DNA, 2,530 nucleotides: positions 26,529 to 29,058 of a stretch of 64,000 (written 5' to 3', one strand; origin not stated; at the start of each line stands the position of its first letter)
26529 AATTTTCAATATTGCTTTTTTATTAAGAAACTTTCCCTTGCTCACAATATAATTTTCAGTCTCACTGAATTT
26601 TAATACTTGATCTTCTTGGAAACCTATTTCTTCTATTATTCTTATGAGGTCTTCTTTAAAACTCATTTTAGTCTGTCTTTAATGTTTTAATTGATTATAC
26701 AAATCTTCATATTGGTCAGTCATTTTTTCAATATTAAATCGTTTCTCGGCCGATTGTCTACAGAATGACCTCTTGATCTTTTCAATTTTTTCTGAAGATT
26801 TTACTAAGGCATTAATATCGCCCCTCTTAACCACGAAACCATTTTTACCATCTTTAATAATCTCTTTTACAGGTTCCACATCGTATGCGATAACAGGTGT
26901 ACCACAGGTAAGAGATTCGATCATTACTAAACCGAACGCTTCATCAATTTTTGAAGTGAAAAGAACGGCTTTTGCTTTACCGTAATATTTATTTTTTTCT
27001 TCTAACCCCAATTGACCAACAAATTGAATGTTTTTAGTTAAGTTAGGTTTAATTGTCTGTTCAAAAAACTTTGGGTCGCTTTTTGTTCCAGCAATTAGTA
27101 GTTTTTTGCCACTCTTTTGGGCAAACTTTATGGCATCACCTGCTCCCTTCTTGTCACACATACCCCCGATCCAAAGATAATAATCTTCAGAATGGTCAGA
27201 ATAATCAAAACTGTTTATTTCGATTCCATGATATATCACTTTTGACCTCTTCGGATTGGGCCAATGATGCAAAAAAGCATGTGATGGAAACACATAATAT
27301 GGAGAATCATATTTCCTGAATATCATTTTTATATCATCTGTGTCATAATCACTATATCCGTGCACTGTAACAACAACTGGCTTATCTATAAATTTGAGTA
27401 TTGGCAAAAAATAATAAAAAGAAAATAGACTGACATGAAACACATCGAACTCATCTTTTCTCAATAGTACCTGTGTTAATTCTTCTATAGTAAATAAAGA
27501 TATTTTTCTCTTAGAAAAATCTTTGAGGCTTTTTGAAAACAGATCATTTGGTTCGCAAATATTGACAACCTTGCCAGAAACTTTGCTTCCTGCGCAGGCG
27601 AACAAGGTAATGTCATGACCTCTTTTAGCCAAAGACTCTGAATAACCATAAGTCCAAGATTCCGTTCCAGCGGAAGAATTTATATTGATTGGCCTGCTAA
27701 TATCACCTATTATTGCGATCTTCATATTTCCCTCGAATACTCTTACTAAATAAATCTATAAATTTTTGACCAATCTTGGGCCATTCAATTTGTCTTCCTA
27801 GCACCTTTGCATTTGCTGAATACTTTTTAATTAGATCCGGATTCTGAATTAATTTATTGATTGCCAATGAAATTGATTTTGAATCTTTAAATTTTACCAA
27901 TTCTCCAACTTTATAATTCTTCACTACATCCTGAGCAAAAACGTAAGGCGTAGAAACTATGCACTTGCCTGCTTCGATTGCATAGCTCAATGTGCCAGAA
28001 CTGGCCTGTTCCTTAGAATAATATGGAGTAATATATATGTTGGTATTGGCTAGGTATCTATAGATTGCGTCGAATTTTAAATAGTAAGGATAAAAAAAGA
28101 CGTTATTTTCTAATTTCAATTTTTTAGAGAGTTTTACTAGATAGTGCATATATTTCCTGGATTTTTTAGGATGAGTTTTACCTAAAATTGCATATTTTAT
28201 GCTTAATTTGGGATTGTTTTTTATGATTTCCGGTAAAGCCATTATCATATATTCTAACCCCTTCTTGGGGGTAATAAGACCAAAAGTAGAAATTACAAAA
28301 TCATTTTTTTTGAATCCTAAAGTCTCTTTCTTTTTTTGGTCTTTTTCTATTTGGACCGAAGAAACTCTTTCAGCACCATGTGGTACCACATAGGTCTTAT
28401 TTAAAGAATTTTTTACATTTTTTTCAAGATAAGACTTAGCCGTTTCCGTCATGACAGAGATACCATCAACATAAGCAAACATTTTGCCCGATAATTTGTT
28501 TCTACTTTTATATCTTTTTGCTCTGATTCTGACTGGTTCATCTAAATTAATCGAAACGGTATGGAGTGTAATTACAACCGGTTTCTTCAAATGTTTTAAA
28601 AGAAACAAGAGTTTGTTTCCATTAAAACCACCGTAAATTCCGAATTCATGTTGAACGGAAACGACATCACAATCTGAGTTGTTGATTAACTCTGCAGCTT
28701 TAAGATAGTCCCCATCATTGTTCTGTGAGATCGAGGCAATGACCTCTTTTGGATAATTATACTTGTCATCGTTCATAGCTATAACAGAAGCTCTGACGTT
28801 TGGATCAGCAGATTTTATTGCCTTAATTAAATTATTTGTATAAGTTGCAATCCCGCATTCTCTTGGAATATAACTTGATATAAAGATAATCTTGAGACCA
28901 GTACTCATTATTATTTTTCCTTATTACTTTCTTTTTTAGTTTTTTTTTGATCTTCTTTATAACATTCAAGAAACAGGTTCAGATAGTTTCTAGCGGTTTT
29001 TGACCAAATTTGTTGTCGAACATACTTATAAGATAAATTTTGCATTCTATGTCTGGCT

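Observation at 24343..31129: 6.8-kb sugar-activation / glycosyltransferase cassette inserted inside the yebC-ruvC...ruvA-ruvB operon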

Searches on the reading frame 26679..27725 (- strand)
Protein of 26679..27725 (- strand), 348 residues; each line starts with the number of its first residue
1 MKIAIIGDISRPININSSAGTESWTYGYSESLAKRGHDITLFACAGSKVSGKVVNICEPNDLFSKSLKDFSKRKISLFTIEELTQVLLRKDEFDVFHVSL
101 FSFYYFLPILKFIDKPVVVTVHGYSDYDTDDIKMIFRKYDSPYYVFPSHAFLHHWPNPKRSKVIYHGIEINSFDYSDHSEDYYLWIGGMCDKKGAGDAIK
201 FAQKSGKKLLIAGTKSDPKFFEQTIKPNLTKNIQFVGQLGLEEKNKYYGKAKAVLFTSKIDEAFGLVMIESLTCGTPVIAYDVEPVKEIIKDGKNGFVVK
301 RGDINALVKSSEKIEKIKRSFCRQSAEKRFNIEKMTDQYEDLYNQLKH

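Call 3: search_protein_families(library=pfam, proteins=[window:26679-27725:-], max_evalue=0.01)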
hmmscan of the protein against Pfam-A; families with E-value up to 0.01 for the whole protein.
window:26679-27725:- (348 aa): 4 families
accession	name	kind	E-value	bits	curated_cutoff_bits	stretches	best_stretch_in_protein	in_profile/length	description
PF00534.26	Glycos_transf_1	-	3.7e-26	92.1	26.4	1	180-318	15-159/172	Glycosyl transferases group 1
PF13692.12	Glyco_trans_1_4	-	3e-20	73.4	27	1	193-310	15-135/142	Glycosyl transferases group 1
PF13439.12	Glyco_transf_4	-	1.5e-11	45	28.5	1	20-170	3-168/170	Glycosyltransferase Family 4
PF13477.12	Glyco_trans_4_2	-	0.0026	18.4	23.4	1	22-130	10-115/139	Glycosyl transferase 4-like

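Call 4: search_protein_families(library=ncbifam, proteins=[window:26679-27725:-], max_evalue=0.01)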
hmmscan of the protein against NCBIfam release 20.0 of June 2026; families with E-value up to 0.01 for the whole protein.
window:26679-27725:- (348 aa): 33 families (the best 25 are shown)
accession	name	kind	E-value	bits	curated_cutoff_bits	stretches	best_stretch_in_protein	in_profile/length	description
TIGR03999.1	thiol_BshA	equivalog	1.4e-19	70.3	273.7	1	202-346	225-373/375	N-acetyl-alpha-D-glucosaminyl L-malate synthase BshA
NF041010.1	glycosy_Agl16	equivalog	4.9e-19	68.4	575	1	159-345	156-350/352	glycosylation protein Agl16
NF047880.1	glyco_SdgA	exception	6.5e-16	57.9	800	1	221-329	361-468/488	serine-aspartate repeat adhesin O-glycosyltransferase SdgA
NF038255.1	exopoly_VpsD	equivalog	1e-12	47.6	300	1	207-346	235-379/381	VpsD family glycosyltransferase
TIGR03088.1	stp2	hypoth_equivalog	1.5e-11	43.9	409.05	1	252-346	273-373/374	TIGR03088 family PEP-CTERM/XrtA system glycosyltransferase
NF041876.1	EPS_EpsE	equivalog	1.8e-11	43.9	400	1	224-334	269-378/389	exopolysaccharide biosynthesis GT4 family glycosyltransferase EpsE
NF046085.1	XrtY_assoc_Gly1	equivalog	2.7e-11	43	400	1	222-346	256-384/387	XrtY-associated glycosyltransferase XYAG1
NF053513.1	Gtran_IagA_BgsA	equivalog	4.9e-10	38.9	460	1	181-346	162-331/333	LTA glycolipid anchor biosynthesis glycosyltransferase, IagA/BgsA family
TIGR04047.1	MSMEG_0565_glyc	hypoth_equivalog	6.7e-10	38.6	259.85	1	176-304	189-328/373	MSMEG_0565 family glycosyltransferase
TIGR03449.1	mycothiol_MshA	equivalog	8.9e-10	38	462.5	1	229-314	282-366/406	D-inositol-3-phosphate glycosyltransferase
TIGR02149.1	glgA_Coryne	subfamily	2.1e-09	37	302.4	1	177-309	201-341/391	glycogen synthase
TIGR04157.1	glyco_rSAM_CFB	subfamily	4.3e-09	35.8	400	1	180-344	227-394/406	TIGR04157 family glycosyltransferase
NF007396.0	PRK09922.1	equivalog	4.3e-09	35.7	385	1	249-337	258-344/361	lipopolysaccharide 1,6-galactosyltransferase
NF038229.1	Glyco4_Geo_Pelo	equivalog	5.9e-09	35.4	400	1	204-346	190-336/338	GPMC system family 4 glycosyltransferase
TIGR04063.1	stp3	hypoth_equivalog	6e-09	35.3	442.05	1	200-346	239-395/397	TIGR04063 family PEP-CTERM/XrtA system glycosyltransferase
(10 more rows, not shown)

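Call 13: search_solved_structures(query=window:26679-27725:-, max_evalue=0.001)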
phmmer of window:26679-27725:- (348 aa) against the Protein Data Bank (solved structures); distinct sequences matched with E-value up to 0.001: 29.
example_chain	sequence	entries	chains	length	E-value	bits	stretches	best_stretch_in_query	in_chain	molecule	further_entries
8x3q_C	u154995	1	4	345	2.3e-39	138.6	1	19-345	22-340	Glycosyl transferase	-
7fg9_A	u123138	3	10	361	2.7e-39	138.3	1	19-345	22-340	Glycosyl transferase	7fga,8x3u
5ze7_B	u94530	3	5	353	1.7e-27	99.6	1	12-339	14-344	UDP-glucose:tetrahydrobiopterin glucosyltransferase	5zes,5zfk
5zer_A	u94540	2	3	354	1.7e-27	99.5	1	12-339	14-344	UDP-glucose:tetrahydrobiopterin glucosyltransferase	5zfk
9v0l_A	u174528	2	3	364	3.5e-27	98.5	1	20-346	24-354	tetrahydrobiopterin glucosyltransferases | tetrahydrobiopterin glucosyltransferase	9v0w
2f9f_A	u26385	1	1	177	8e-12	48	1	166-322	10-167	first mannosyl transferase (wbaZ-1)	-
5d00_A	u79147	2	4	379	1.4e-10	43.9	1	204-346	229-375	N-acetyl-alpha-D-glucosaminyl L-malate synthase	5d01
6n1x_A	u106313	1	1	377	1.3e-09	40.8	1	201-346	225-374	Glycosyltransferase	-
6d9t_A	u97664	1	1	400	1.4e-09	40.6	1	201-346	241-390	Glycosyl transferase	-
2jjm_A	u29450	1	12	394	2.4e-09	39.8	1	248-344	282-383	GLYCOSYL TRANSFERASE, GROUP 1 FAMILY PROTEIN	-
3mbo_A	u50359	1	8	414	2.8e-09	39.6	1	248-344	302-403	Glycosyltransferase, group 1 family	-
6kih_A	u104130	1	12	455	4.6e-09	38.9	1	182-345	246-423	Tll1590 protein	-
4xso_B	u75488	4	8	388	1e-06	31.2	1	160-337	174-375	Alr3699 protein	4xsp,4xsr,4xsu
2iuy_A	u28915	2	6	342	3.6e-06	29.4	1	179-260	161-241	GLYCOSYLTRANSFERASE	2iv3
2x6q_A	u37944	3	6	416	5.6e-06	28.8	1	207-346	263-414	TREHALOSE-SYNTHASE TRET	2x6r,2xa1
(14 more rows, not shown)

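Call 61: search_solved_structures(query=window:26679-27725:-, max_evalue=1e-20, show_alignments=2)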
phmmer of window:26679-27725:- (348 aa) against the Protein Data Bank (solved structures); distinct sequences matched with E-value up to 1e-20: 5.
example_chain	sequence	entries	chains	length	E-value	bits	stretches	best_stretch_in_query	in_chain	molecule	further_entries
8x3q_C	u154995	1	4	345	2.3e-39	138.6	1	19-345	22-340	Glycosyl transferase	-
7fg9_A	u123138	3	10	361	2.7e-39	138.3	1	19-345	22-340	Glycosyl transferase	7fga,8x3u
5ze7_B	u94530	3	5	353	1.7e-27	99.6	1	12-339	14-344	UDP-glucose:tetrahydrobiopterin glucosyltransferase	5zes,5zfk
5zer_A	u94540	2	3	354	1.7e-27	99.5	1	12-339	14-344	UDP-glucose:tetrahydrobiopterin glucosyltransferase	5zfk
9v0l_A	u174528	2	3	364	3.5e-27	98.5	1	20-346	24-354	tetrahydrobiopterin glucosyltransferases | tetrahydrobiopterin glucosyltransferase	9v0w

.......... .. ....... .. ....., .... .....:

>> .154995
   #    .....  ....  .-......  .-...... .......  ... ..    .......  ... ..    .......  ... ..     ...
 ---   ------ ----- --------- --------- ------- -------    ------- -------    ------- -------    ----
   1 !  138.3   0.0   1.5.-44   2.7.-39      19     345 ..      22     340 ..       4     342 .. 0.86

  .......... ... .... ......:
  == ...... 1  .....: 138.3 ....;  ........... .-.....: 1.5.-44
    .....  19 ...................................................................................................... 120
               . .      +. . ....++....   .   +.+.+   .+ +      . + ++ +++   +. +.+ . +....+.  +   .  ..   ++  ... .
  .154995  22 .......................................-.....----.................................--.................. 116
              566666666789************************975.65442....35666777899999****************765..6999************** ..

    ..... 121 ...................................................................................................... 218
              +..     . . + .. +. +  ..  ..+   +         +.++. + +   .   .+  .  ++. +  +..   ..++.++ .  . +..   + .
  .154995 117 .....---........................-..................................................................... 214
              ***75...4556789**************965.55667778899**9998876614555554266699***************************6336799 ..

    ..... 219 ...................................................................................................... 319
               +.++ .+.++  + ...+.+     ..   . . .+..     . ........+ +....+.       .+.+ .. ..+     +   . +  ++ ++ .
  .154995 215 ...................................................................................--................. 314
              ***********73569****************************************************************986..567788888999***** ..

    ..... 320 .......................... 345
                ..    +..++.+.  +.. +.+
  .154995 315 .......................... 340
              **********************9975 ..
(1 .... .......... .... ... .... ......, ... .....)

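Call 80: search_protein_families(library=padloc, proteins=[window:26679-27725:-], max_evalue=0.01)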
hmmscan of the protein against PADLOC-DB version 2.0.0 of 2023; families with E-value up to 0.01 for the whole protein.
window:26679-27725:- (348 aa): 0 families

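Call 81: search_protein_families(library=phrogs, proteins=[window:26679-27725:-], max_evalue=0.001)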
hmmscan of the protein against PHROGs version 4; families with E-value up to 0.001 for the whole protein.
window:26679-27725:- (348 aa): 4 families
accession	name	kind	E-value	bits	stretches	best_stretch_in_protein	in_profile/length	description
phrog_3408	-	moron, auxiliary metabolic gene and host takeover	1.9e-19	71.2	1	163-344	176-347/363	glycosyltransferase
phrog_2170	-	moron, auxiliary metabolic gene and host takeover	4.2e-16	60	1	31-345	28-371/374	glycosyltransferase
phrog_4356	-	moron, auxiliary metabolic gene and host takeover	2.7e-08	34.4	1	178-295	131-233/307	glycosyltransferase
phrog_26352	-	unknown function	3.2e-05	23.9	1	225-311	211-296/346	-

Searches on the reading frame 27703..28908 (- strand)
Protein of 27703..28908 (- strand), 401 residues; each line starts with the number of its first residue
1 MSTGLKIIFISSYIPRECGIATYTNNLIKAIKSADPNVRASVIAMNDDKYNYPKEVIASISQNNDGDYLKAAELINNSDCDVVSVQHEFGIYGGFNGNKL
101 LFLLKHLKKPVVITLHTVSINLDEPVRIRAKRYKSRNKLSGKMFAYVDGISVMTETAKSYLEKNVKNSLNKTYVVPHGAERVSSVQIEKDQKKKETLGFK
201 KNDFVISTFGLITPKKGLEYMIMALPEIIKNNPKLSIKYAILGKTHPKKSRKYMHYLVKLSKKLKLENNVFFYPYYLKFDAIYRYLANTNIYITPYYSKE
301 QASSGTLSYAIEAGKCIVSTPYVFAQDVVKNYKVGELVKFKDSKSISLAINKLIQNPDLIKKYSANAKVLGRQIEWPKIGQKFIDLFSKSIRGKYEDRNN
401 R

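Call 3: search_protein_families(library=pfam, proteins=[window:27703-28908:-], max_evalue=0.01)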
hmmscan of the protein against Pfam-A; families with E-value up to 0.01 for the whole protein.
window:27703-28908:- (401 aa): 4 families
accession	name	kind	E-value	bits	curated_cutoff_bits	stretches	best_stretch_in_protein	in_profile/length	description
PF00534.26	Glycos_transf_1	-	4.6e-20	72.3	26.4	1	191-368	3-170/172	Glycosyl transferases group 1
PF13692.12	Glyco_trans_1_4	-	1e-13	52.2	27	1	205-356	3-142/142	Glycosyl transferases group 1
PF13439.12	Glyco_transf_4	-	2.3e-06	28.2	28.5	1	19-178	3-165/170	Glycosyltransferase Family 4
PF16289.11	PIN_12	-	0.0012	19.7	32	0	97-168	17-88/172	PIN domain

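Call 4: search_protein_families(library=ncbifam, proteins=[window:27703-28908:-], max_evalue=0.01)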
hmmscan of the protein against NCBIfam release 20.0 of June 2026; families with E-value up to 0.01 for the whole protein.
window:27703-28908:- (401 aa): 14 families
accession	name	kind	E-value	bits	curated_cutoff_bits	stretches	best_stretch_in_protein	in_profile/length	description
TIGR03449.1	mycothiol_MshA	equivalog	3e-11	42.9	462.5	1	108-390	125-403/406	D-inositol-3-phosphate glycosyltransferase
NF038295.1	EPS_HpsP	equivalog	1.7e-09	37.2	550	1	171-389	177-386/388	hormogonium polysaccharide biosynthesis glycosyltransferase HpsP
TIGR04157.1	glyco_rSAM_CFB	subfamily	3.3e-09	36.2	400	1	138-235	161-259/406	TIGR04157 family glycosyltransferase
NF050063.1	ProtGlycPglJ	equivalog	8.4e-09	35.1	500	1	190-385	183-361/363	N-acetylgalactosamine-N,N'-diacetylbacillosaminyl-diphospho-undecaprenol 4-alpha-N-acetylgalactosaminyltransferase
NF041876.1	EPS_EpsE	equivalog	1.5e-07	31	400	1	152-368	167-373/389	exopolysaccharide biosynthesis GT4 family glycosyltransferase EpsE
NF012028.0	PRK15484.1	subfamily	4.3e-07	29.4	618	1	159-386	148-374/380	lipopolysaccharide N-acetylglucosaminyltransferase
NF050056.1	ProtGlycPglH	equivalog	2.3e-06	26.9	600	1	316-388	278-351/354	GalNAc-alpha-(1->4)-GalNAc-alpha-(1->3)-diNAcBac-PP-undecaprenol alpha-1,4-N-acetyl-D-galactosaminyltransferase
NF046085.1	XrtY_assoc_Gly1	equivalog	1.1e-05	24.5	400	1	185-389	191-383/387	XrtY-associated glycosyltransferase XYAG1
TIGR02149.1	glgA_Coryne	subfamily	1.7e-05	24.1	302.4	1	166-389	165-389/391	glycogen synthase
TIGR03088.1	stp2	hypoth_equivalog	3e-05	23.2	409.05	1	154-389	144-372/374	TIGR03088 family PEP-CTERM/XrtA system glycosyltransferase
TIGR04063.1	stp3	hypoth_equivalog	3.1e-05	23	442.05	1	130-383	141-388/397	TIGR04063 family PEP-CTERM/XrtA system glycosyltransferase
NF007640.0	PRK10307.1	subfamily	0.00012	21.1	276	1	146-370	171-386/411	WcaI family glycosyltransferase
NF038255.1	exopoly_VpsD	equivalog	0.00012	21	300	1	194-389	193-378/381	VpsD family glycosyltransferase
NF038298.1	EPS_HpsO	equivalog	0.0016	17.3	575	0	184-295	182-282/388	hormogonium polysaccharide biosynthesis glycosyltransferase HpsO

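Call 12: search_solved_structures(query=window:27703-28908:-, max_evalue=0.001)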
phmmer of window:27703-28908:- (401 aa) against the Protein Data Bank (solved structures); distinct sequences matched with E-value up to 0.001: 0.

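Call 80: search_protein_families(library=padloc, proteins=[window:27703-28908:-], max_evalue=0.01)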
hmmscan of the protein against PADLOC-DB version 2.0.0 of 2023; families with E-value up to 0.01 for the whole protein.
window:27703-28908:- (401 aa): 0 families

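Call 81: search_protein_families(library=phrogs, proteins=[window:27703-28908:-], max_evalue=0.001)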
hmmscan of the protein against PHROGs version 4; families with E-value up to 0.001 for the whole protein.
window:27703-28908:- (401 aa): 0 families
